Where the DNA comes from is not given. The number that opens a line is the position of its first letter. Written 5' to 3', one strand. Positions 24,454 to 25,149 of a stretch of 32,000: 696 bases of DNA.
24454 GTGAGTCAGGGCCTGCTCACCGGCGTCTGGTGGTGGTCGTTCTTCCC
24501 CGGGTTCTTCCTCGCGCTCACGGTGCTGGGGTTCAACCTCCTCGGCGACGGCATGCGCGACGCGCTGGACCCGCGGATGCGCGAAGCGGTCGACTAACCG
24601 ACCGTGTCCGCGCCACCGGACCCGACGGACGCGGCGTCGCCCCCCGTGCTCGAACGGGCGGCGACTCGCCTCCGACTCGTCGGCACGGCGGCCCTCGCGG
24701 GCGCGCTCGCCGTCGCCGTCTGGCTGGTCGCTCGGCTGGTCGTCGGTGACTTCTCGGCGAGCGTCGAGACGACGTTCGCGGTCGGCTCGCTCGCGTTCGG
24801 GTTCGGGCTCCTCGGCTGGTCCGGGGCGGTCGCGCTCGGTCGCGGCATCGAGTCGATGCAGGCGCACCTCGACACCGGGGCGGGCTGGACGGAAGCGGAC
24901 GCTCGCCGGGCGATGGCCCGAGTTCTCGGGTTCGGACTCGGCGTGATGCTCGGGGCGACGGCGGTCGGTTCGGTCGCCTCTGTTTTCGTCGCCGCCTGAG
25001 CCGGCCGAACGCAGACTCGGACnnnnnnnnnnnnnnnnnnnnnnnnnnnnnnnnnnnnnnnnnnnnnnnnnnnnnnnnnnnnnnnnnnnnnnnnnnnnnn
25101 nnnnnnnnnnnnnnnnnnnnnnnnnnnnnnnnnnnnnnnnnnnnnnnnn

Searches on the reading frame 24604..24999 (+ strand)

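Call 5: search_protein_families(library=pfam, proteins=[window:24604-24999:+], max_evalue=0.01)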
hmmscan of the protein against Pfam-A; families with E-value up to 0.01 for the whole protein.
window:24604-24999:+ (131 aa): 1 family
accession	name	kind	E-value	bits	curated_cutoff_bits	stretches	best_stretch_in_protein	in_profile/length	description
PF23930.1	DUF7268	-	4e-35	120.5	27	1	20-121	2-103/104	Family of unknown function (DUF7268)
